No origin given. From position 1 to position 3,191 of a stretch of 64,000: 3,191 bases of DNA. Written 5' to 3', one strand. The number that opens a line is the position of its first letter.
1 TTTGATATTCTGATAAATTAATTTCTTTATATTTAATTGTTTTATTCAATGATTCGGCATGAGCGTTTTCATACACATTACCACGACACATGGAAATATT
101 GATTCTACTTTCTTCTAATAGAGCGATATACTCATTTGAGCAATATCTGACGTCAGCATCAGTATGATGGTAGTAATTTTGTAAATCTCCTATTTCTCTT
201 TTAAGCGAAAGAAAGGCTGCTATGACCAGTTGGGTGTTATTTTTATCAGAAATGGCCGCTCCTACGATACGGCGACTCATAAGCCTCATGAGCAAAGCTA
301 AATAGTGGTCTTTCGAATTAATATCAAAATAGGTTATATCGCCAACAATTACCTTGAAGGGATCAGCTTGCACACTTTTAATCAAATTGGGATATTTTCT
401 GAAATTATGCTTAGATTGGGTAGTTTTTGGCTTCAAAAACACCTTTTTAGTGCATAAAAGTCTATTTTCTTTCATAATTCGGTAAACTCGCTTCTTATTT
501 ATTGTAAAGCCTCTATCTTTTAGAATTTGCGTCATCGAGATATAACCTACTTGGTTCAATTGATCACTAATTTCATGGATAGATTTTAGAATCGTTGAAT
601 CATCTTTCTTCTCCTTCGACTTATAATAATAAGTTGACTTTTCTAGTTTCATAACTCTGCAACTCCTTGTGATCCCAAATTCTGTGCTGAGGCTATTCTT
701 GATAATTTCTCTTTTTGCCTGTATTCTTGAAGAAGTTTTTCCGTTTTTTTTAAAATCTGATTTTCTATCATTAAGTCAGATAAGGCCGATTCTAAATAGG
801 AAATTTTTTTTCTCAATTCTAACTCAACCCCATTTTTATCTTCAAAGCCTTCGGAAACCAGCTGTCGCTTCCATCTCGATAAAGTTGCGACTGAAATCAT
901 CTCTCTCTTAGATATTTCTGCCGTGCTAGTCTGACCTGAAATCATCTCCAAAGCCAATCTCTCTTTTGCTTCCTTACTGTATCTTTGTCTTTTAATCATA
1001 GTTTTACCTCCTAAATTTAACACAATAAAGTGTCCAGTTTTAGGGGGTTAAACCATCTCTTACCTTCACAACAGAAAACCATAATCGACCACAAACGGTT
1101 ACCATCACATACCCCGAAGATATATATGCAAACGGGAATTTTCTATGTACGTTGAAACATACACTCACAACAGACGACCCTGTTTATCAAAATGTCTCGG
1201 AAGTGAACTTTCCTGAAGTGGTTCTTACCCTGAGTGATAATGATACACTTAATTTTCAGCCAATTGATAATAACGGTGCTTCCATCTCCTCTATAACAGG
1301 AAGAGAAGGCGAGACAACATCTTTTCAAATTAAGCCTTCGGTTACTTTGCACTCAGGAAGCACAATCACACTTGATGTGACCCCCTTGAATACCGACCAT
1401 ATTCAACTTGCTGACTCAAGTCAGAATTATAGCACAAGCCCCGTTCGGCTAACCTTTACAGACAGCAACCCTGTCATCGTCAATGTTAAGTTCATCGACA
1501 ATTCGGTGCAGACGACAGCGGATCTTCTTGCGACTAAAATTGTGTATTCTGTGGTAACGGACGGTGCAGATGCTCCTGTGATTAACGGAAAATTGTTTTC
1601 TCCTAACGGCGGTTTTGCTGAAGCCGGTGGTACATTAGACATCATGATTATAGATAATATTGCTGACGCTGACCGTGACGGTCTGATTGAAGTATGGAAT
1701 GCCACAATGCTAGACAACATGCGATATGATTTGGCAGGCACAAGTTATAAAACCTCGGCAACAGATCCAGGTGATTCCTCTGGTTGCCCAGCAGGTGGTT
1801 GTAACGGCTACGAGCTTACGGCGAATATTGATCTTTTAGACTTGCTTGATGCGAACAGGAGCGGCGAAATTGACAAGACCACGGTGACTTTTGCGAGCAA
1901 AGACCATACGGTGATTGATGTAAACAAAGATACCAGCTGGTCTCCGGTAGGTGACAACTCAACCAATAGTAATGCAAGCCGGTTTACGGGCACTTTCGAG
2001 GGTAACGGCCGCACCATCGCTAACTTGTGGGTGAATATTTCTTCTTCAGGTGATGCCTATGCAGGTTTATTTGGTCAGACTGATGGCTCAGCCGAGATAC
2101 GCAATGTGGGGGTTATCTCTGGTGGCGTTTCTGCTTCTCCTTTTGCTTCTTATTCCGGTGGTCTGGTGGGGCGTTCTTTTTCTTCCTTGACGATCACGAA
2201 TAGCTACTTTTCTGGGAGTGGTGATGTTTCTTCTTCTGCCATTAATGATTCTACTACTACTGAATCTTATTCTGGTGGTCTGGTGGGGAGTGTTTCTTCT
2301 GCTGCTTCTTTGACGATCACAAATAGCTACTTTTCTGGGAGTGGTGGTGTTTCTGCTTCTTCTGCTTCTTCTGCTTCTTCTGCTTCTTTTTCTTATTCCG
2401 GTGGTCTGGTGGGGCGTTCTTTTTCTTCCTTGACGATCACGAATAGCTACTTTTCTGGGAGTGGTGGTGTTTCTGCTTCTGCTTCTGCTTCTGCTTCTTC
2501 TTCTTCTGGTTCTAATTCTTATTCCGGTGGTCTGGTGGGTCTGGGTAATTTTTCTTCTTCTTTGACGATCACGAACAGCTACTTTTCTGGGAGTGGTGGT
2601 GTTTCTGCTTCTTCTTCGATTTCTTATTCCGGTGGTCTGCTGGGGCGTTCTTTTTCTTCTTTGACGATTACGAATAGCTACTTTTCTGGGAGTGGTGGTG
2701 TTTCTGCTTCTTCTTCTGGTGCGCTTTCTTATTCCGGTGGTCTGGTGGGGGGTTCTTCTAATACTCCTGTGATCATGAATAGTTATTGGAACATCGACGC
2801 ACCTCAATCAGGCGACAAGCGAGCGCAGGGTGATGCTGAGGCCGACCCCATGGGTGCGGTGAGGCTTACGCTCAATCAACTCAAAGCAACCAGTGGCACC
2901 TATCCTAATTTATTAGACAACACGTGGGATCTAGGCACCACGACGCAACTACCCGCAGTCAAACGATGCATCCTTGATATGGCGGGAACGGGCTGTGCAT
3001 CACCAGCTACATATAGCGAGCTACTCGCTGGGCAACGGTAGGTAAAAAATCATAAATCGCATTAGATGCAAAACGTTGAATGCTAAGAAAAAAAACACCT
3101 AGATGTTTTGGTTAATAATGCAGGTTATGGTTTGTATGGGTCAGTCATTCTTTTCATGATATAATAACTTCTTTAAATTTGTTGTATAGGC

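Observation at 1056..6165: Candidate surface-diversification system: GLUG beta-helix lipoproteins with constant scaffolds and hypervariable loops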

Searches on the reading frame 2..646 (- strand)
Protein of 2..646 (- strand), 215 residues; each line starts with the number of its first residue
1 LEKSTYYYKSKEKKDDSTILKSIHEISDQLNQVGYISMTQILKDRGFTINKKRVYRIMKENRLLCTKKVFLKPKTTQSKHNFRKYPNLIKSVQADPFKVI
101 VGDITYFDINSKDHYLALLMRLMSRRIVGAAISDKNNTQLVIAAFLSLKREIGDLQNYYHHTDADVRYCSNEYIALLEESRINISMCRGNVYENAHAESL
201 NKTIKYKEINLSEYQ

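Call 38: search_protein_families(library=pfam, proteins=[window:2-646:-], max_evalue=0.001)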
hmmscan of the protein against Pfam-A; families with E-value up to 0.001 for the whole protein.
window:2-646:- (215 aa): 2 families
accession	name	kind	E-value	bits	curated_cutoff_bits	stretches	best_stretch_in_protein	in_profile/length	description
PF00665.32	rve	-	4.1e-12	46.7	32.6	1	96-188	4-98/102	Integrase core domain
PF13276.12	HTH_21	-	1e-09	38.9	28.1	1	16-66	3-55/60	HTH-like domain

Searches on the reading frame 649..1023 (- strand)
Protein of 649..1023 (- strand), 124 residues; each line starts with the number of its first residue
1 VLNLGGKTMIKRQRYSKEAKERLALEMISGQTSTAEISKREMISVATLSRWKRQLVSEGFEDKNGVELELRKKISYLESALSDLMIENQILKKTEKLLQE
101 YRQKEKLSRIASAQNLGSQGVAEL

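Call 38: search_protein_families(library=pfam, proteins=[window:649-1023:-], max_evalue=0.001)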
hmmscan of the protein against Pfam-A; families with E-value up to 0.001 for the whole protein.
window:649-1023:- (124 aa): 2 families
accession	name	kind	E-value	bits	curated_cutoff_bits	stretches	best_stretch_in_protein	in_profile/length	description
PF01527.26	HTH_Tnp_1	-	1.1e-08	35.6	24.1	1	9-79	1-72/75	Transposase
PF13518.12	HTH_28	-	3.3e-05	24.3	25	1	20-62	2-43/52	Helix-turn-helix domain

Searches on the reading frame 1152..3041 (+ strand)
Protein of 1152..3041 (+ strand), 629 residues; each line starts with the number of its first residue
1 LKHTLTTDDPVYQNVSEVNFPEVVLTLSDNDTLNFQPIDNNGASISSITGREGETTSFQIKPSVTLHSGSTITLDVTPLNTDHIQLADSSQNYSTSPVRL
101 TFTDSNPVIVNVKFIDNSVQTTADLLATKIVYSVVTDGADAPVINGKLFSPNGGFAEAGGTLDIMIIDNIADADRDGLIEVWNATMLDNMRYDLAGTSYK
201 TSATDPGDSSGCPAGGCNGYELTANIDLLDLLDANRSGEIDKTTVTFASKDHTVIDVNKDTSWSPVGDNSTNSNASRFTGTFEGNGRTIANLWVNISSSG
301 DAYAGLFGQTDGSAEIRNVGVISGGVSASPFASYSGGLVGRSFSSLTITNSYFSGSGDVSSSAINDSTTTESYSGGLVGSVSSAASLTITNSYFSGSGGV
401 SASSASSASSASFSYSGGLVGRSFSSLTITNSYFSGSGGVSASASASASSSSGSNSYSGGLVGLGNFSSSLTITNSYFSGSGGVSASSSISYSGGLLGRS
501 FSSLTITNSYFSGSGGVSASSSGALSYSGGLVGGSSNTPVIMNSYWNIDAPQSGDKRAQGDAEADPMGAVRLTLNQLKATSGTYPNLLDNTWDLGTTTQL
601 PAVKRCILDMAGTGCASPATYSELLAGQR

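Call 7: search_protein_families(library=pfam, proteins=[window:1152-3041:+], max_evalue=0.01)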
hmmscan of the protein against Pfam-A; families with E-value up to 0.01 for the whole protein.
window:1152-3041:+ (629 aa): 1 family
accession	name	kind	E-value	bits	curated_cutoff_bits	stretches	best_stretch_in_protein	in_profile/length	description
PF07581.17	Glug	-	7.8e-05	23.3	20.5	0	332-358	2-26/28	The GLUG motif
